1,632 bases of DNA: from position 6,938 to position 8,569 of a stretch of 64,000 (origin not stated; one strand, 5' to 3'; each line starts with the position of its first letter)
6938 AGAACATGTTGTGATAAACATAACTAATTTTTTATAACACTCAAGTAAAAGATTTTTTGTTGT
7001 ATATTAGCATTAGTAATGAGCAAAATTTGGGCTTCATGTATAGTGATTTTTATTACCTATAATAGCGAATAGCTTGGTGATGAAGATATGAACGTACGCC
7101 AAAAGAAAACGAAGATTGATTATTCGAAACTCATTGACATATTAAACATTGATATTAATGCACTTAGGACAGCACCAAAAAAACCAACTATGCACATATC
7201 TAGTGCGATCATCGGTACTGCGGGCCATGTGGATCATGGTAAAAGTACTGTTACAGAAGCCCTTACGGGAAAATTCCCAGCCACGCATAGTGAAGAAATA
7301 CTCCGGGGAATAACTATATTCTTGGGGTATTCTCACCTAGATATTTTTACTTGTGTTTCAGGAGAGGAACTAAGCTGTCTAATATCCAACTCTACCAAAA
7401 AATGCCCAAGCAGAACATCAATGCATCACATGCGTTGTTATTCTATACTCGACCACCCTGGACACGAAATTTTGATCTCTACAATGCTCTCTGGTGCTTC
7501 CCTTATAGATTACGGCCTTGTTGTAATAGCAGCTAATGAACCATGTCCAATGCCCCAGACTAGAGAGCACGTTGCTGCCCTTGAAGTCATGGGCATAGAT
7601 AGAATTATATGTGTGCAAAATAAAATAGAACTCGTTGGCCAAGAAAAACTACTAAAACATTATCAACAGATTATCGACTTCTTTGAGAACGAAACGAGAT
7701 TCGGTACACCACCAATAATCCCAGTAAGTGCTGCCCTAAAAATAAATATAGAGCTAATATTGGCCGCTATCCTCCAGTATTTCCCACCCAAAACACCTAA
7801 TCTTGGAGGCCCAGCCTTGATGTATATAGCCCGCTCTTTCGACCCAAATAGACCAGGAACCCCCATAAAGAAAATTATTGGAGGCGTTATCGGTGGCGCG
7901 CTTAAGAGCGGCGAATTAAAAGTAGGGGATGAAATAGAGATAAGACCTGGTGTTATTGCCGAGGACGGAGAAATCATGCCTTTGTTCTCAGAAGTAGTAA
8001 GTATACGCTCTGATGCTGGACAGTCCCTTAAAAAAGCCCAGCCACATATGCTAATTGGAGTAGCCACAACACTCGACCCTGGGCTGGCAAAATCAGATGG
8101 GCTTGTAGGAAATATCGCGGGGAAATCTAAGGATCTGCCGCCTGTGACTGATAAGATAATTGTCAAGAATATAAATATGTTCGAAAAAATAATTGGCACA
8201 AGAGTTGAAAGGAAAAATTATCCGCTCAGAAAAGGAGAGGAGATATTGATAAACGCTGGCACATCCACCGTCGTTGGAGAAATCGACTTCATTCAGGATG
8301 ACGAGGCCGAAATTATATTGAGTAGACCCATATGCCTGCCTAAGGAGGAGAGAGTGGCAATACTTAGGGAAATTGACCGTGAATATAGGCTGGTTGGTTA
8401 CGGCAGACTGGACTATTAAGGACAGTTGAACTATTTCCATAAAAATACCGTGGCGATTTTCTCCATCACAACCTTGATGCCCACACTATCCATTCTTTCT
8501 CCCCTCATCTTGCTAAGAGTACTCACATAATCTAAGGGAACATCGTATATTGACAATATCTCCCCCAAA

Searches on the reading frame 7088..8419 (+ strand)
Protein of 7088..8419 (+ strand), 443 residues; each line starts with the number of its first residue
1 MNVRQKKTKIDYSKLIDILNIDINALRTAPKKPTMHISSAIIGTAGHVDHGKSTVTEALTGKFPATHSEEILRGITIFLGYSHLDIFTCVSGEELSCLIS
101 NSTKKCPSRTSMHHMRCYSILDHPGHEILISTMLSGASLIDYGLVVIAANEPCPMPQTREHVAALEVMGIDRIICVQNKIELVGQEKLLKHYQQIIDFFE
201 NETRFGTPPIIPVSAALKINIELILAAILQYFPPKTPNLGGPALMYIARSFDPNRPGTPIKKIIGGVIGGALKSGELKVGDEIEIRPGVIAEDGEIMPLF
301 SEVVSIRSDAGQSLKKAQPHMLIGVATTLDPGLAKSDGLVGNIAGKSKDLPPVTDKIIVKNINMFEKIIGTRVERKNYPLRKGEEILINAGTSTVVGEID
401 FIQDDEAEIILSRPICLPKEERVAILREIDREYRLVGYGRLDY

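Call 59: find_homologous_proteins(query=window:7088-8419:+, max_evalue=1e-50)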
Query window:7088-8419:+ (443 aa): 7816 proteins with E <= 1e-50 among 8000 candidates; the best 120 are listed.
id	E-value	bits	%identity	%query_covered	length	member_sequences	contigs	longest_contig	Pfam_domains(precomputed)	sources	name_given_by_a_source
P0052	3.9e-292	986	100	100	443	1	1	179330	PF09173.18,PF00009.34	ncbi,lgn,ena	-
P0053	1.4e-239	813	81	100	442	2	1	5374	PF09173.18,PF00009.34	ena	-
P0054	6.6e-222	755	76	99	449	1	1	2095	PF09173.18,PF00009.34,PF03144.32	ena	-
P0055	4.0e-221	752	75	100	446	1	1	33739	PF09173.18,PF00009.34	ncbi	-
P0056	1.3e-220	751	73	99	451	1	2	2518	PF09173.18,PF00009.34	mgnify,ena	mgnify:CR=1 FL=1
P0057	1.9e-219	747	74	99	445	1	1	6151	PF09173.18,PF00009.34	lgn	-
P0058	1.7e-217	740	74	97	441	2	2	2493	PF09173.18,PF00009.34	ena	-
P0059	7.0e-215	732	73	99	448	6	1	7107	PF09173.18,PF00009.34,PF03144.32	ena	-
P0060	3.2e-214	730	73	99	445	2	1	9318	PF09173.18,PF00009.34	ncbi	ncbi:MAG: translation initiation factor IF-2 subunit gamma [Candidatus Njordarchaeota archaeon]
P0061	3.1e-212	723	72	98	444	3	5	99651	PF09173.18,PF00009.34,PF03144.32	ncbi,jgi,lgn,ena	-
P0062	4.0e-211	719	72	98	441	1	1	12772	PF09173.18,PF00009.34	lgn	-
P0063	1.8e-204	697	68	100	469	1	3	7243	PF09173.18,PF00009.34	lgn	-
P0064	3.4e-196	670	69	97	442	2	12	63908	PF09173.18,PF00009.34,PF03144.32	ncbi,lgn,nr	ncbi:MAG: translation initiation factor IF-2 subunit gamma [Candidatus Korarchaeota archaeon]|nr:tra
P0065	5.1e-188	643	66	99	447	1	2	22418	PF09173.18,PF00009.34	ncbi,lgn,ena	-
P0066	5.4e-181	620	65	99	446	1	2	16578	PF09173.18,PF00009.34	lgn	-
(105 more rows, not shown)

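Call 60: find_encoding_contigs(protein=P0052, flank=500, max_places=3)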
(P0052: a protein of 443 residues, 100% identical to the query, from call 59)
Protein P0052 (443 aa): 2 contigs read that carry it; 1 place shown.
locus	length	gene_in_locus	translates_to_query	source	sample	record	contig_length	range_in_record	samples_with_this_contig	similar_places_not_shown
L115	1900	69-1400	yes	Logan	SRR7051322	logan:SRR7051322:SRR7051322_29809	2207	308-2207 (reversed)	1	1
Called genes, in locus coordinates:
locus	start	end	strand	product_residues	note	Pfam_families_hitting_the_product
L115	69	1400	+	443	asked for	PF00009:GTP_EFTU, PF09173:eIF2_C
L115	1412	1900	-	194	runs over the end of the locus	-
